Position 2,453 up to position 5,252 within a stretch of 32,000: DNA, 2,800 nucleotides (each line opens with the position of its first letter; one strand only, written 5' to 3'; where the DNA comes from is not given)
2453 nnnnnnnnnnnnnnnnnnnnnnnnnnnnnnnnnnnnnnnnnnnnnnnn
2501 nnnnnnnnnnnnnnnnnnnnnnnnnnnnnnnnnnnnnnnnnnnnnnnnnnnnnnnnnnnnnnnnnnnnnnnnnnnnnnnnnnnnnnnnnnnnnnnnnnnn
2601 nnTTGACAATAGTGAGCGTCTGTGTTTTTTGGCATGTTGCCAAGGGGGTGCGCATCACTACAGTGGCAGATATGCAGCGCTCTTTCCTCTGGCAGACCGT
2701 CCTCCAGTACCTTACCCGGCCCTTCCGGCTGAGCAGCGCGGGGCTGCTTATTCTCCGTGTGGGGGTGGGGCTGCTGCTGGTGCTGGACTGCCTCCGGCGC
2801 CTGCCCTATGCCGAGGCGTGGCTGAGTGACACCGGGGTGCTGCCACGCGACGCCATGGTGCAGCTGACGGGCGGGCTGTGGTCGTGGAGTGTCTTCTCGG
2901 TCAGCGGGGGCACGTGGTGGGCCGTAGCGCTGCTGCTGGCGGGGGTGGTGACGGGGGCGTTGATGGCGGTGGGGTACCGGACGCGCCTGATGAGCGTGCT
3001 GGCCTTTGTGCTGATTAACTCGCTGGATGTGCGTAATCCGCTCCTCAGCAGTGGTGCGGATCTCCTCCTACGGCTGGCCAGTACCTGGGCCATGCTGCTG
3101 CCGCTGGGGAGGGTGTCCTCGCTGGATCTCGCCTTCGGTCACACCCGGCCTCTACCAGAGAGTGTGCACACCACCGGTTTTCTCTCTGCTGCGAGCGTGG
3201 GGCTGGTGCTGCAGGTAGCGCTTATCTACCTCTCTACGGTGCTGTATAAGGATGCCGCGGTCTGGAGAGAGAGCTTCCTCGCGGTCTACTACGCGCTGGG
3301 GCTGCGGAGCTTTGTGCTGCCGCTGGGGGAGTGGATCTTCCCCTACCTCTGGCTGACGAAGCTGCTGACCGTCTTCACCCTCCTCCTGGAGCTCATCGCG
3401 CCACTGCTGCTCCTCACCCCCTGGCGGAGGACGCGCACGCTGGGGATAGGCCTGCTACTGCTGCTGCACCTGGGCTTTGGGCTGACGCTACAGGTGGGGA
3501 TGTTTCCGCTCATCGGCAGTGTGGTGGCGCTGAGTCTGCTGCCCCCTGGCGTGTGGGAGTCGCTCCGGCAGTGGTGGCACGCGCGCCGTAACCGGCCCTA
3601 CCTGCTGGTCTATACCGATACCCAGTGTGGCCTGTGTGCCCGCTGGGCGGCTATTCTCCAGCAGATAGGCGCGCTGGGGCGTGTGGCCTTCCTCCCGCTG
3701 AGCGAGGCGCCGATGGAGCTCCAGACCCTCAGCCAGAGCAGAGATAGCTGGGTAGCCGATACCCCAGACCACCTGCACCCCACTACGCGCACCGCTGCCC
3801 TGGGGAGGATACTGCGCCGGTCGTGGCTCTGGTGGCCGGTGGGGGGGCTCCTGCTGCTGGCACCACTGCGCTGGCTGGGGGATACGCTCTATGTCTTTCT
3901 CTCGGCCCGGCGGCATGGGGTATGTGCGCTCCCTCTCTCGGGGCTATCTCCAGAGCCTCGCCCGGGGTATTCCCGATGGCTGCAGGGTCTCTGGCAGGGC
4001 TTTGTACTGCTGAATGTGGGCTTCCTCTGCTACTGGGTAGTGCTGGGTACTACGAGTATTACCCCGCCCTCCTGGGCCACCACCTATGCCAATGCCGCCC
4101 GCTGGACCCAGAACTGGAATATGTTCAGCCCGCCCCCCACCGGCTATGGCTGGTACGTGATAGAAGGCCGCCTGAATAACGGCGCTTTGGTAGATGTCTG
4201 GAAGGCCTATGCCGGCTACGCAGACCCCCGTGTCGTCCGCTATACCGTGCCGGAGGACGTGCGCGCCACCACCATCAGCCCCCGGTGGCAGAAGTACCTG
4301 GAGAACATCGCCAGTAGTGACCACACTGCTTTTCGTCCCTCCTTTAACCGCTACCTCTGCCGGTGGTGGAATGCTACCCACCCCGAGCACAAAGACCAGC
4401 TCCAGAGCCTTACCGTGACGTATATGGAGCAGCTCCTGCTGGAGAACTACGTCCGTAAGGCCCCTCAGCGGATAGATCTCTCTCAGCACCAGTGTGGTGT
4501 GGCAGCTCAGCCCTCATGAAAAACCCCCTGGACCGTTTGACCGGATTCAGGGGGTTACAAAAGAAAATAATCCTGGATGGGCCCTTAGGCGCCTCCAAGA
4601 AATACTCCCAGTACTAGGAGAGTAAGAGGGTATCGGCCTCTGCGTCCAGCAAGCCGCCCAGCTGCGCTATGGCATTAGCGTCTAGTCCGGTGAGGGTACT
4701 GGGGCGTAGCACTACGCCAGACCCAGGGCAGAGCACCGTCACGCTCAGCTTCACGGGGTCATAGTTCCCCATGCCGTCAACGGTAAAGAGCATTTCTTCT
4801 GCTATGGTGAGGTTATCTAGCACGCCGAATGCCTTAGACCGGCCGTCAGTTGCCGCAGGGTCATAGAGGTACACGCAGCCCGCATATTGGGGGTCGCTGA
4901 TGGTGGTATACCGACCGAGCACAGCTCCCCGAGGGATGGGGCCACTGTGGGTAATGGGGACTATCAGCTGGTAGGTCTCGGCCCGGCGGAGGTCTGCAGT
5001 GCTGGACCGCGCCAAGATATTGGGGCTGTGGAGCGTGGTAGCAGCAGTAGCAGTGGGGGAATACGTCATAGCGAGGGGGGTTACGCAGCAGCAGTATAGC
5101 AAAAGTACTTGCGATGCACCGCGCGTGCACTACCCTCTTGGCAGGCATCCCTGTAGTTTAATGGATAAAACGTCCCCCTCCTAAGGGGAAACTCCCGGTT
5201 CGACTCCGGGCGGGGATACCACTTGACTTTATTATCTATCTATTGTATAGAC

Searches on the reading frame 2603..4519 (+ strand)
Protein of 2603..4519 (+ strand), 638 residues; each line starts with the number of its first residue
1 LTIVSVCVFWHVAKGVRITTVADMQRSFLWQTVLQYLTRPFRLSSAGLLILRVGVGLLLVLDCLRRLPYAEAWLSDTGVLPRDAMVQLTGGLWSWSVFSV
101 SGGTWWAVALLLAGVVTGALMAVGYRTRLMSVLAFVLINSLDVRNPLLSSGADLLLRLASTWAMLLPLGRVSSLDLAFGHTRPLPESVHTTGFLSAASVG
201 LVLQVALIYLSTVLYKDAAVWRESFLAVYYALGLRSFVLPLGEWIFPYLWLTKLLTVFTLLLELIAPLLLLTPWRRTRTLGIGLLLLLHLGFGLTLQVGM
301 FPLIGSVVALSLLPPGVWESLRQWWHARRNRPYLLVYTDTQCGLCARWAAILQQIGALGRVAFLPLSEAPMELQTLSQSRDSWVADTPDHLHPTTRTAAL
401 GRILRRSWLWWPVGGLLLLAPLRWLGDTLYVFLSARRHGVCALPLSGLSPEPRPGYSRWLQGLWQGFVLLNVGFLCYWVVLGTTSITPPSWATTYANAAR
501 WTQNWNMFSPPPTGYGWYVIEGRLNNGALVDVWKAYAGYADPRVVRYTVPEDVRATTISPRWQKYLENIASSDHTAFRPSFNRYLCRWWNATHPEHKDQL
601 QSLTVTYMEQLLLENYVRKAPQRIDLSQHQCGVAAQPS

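Call 28: search_protein_families(library=pfam, proteins=[window:2603-4519:+], max_evalue=0.01)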
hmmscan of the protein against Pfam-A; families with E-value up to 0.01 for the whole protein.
window:2603-4519:+ (638 aa): 3 families
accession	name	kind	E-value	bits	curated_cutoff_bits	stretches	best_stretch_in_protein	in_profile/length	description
PF04134.17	DCC1-like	-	3.9e-09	38.2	27.8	1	337-438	2-108/113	DCC1-like thiol-disulfide oxidoreductase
PF05090.19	HTTM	-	0.00082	19.5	27.7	1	45-304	6-246/259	HTTM domain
PF06762.20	LMF1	-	0.0052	17.3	27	1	250-313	93-156/163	Lipase maturation factor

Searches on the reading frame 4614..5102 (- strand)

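Call 28: search_protein_families(library=pfam, proteins=[window:4614-5102:-], max_evalue=0.01)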
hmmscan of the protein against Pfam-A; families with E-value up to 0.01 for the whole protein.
window:4614-5102:- (162 aa): 1 family
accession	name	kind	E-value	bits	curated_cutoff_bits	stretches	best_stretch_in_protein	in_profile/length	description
PF02924.19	HDPD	-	0.00011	22.7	29.1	1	50-95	27-66/116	Bacteriophage lambda head decoration protein D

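Call 70: search_protein_families(library=phrogs, proteins=[window:4614-5102:-], max_evalue=0.001)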
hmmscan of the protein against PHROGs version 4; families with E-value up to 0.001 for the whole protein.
window:4614-5102:- (162 aa): 0 families
